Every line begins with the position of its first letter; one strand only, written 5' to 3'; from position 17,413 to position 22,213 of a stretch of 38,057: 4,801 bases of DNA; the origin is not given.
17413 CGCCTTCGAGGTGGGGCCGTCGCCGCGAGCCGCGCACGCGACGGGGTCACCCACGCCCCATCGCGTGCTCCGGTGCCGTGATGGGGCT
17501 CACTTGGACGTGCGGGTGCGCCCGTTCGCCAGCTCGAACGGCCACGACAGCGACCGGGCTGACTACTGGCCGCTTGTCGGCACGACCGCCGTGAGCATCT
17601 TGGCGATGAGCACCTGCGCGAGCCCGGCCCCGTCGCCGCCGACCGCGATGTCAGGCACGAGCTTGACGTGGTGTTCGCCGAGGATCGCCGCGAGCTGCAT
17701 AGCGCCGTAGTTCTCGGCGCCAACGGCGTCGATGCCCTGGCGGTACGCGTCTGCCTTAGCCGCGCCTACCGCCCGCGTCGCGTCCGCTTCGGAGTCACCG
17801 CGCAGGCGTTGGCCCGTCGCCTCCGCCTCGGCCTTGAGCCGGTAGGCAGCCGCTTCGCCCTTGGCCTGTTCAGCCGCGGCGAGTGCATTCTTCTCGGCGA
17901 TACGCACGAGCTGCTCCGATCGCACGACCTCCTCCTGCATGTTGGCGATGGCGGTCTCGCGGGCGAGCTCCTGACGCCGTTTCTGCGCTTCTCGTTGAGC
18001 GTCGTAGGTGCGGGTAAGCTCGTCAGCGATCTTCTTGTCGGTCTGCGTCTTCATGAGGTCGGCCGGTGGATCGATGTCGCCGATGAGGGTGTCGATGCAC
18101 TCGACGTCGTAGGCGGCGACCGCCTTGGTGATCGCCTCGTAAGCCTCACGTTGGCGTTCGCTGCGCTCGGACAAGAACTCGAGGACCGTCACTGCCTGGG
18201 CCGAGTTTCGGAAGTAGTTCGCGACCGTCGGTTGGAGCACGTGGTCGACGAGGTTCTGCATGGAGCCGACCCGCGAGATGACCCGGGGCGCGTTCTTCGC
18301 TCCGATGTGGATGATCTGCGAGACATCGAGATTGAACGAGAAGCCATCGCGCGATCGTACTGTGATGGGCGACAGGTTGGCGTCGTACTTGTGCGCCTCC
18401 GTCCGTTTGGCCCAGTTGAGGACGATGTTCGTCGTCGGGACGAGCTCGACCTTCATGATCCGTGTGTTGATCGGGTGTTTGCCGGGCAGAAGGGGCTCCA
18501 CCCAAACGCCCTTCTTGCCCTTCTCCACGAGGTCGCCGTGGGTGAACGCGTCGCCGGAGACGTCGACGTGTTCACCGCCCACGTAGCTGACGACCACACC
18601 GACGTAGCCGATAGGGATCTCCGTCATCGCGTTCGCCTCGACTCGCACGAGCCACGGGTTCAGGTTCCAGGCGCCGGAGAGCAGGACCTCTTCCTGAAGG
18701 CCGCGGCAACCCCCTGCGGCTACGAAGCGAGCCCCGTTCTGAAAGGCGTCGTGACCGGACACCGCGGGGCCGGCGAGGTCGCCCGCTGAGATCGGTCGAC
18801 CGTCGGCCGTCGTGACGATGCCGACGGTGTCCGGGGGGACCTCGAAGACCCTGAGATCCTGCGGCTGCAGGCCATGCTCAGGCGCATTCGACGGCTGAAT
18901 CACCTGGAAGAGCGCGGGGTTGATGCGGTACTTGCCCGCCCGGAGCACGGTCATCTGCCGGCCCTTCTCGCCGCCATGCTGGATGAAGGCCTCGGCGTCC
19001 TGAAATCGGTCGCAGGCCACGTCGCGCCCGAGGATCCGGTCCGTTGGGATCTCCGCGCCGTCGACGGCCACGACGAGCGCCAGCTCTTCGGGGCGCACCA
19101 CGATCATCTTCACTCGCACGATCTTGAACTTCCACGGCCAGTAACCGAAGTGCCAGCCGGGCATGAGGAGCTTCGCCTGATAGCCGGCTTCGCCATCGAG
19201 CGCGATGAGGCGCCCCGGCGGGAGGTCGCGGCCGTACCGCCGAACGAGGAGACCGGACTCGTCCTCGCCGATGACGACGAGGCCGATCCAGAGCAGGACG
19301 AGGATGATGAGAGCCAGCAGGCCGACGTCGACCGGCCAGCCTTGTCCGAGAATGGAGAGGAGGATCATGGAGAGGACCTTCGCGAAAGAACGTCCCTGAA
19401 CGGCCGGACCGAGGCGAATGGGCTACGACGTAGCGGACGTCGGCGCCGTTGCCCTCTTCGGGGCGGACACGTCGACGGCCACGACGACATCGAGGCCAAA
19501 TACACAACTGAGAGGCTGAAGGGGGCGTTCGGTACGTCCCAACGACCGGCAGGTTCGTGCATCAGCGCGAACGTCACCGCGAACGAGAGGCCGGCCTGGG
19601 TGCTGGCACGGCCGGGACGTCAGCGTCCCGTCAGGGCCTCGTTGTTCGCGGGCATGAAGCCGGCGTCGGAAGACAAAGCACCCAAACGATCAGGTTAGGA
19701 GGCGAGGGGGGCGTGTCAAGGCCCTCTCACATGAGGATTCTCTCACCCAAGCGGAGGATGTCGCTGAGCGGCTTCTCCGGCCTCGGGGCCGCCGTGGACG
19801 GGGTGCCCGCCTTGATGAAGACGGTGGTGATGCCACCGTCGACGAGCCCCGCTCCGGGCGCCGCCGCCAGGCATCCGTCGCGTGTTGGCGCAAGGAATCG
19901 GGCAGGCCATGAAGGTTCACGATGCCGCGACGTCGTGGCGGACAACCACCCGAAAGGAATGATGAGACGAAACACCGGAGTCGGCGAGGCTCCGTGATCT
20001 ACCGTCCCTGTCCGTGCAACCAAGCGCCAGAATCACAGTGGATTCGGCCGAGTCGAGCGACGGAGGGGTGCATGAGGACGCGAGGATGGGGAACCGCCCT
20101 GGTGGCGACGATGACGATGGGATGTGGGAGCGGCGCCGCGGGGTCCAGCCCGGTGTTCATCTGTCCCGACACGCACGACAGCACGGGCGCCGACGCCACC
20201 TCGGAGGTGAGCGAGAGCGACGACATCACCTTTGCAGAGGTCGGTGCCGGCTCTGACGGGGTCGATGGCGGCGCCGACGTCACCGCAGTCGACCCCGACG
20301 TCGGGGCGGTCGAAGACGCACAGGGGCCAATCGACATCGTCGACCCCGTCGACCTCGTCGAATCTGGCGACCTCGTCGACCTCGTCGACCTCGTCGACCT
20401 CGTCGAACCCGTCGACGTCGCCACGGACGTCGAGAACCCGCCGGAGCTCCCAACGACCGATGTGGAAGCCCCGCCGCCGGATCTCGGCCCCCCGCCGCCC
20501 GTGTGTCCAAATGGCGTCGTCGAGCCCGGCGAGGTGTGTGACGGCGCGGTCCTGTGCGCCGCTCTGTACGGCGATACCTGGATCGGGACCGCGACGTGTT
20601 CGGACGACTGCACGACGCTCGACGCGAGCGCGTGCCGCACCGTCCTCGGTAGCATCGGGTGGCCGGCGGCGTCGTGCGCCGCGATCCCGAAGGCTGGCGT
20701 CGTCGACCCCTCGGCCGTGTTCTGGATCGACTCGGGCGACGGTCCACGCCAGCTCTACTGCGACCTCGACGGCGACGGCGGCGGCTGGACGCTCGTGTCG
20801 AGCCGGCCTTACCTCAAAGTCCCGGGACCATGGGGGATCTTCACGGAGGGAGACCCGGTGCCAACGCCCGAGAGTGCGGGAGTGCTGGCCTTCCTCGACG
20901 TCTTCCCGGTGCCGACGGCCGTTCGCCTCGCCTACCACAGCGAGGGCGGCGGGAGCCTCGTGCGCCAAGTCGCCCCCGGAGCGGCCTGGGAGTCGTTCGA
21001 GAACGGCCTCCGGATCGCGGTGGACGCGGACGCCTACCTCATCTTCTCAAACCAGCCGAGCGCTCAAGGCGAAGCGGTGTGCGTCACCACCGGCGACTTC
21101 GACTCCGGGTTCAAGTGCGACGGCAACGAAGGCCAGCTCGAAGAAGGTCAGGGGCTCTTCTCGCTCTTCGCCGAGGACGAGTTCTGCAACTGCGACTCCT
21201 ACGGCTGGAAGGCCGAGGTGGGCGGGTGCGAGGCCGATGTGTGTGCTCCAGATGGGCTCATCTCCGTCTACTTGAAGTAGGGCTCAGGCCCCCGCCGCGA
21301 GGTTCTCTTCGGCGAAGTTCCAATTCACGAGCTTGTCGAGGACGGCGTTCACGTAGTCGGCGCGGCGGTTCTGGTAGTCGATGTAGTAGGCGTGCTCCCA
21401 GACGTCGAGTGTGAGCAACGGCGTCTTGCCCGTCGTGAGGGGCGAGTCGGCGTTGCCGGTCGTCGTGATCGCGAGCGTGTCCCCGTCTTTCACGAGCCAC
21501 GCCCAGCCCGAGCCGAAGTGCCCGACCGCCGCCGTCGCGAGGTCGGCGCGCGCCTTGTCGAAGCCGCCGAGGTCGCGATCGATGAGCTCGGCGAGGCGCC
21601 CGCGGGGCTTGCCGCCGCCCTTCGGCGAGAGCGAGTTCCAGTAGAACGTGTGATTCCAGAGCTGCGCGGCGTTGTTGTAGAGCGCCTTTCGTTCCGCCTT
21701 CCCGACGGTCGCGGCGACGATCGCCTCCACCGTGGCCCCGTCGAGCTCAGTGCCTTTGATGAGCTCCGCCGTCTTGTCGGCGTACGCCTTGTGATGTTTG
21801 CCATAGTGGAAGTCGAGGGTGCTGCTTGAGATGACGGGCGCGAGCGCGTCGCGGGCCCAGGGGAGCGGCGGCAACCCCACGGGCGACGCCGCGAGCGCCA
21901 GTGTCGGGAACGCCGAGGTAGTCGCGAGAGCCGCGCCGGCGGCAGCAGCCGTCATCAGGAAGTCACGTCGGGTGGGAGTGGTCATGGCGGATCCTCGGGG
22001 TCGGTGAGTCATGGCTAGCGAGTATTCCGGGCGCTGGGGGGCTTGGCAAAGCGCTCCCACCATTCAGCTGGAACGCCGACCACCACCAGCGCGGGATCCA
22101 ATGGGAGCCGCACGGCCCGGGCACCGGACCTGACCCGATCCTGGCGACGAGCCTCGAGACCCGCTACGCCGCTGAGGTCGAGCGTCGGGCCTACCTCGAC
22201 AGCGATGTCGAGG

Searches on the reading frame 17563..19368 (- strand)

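Call 3: search_protein_families(library=pfam, proteins=[window:17563-19368:-], max_evalue=0.1)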
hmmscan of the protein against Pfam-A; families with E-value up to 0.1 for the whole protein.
window:17563-19368:- (601 aa): 2 families
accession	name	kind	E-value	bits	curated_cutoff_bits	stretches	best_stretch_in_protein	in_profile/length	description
PF01145.31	Band_7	-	3.2e-25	89.6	23.6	1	250-462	2-175/176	SPFH domain / Band 7 family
PF01367.25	5_3_exonuc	-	0.027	15.4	40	0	352-399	23-73/97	5'-3' exonuclease, C-terminal SAM fold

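Call 75: search_protein_families(library=padloc, proteins=[window:17563-19368:-], max_evalue=0.001)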
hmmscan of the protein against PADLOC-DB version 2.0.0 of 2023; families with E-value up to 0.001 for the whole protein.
window:17563-19368:- (601 aa): 0 families

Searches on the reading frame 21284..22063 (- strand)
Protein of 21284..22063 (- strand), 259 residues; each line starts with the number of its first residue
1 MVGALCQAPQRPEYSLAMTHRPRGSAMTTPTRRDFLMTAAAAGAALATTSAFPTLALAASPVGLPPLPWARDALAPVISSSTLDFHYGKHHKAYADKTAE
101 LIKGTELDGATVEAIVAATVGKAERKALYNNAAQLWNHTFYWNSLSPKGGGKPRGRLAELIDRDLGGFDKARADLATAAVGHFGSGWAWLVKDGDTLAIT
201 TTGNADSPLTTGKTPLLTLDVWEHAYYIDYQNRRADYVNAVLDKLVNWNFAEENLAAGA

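Call 57: search_protein_families(library=pfam, proteins=[window:21284-22063:-], max_evalue=0.001)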
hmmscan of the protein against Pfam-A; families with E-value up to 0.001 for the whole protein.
window:21284-22063:- (259 aa): 2 families
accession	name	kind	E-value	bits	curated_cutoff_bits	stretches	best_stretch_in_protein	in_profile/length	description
PF02777.23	Sod_Fe_C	-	4.2e-36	123.5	20.9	1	153-254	1-102/102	Iron/manganese superoxide dismutases, C-terminal domain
PF00081.27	Sod_Fe_N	-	4.1e-24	85.3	27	1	64-146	4-82/82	Iron/manganese superoxide dismutases, alpha-hairpin domain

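Call 75: search_protein_families(library=padloc, proteins=[window:21284-22063:-], max_evalue=0.001)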
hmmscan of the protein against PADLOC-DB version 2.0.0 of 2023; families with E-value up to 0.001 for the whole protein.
window:21284-22063:- (259 aa): 0 families

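Call 79: list_cluster_members(proteins=[window:21284-22060:-, window:17563-19365:-, window:16670-17446:-, window:14984-16213:+, window:16220-16636:+, window:13834-14529:+, window:19922-21277:+, window:22594-23193:-])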
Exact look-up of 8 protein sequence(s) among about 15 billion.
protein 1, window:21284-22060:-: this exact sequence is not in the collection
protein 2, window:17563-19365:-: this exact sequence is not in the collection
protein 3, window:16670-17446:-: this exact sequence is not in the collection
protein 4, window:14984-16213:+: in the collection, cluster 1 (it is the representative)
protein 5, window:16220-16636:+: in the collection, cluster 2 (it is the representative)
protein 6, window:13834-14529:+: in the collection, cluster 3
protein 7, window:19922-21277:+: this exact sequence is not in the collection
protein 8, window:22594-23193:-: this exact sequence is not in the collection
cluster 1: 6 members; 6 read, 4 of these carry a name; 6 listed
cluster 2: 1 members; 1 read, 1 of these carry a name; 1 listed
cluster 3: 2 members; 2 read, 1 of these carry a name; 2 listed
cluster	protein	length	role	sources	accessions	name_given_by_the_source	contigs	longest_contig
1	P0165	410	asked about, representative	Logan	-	-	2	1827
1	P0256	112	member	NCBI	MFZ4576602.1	MAG: hypothetical protein ACOYN0_19645, partial [Phycisphaerales bacterium]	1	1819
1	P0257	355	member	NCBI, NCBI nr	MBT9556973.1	MAG: hypothetical protein IV100_13135 [Myxococcales bacterium] | hypothetical protein [Myxococcales bacterium]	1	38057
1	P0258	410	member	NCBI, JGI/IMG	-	hypothetical protein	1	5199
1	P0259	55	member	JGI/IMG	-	hypothetical protein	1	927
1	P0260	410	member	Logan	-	-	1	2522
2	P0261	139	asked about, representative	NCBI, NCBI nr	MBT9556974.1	MAG: hypothetical protein IV100_13140 [Myxococcales bacterium] | hypothetical protein [Myxococcales bacterium]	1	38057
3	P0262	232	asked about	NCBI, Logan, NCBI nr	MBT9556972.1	MAG: hypothetical protein IV100_13130 [Myxococcales bacterium] | hypothetical protein [Myxococcales bacterium]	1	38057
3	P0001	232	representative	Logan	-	-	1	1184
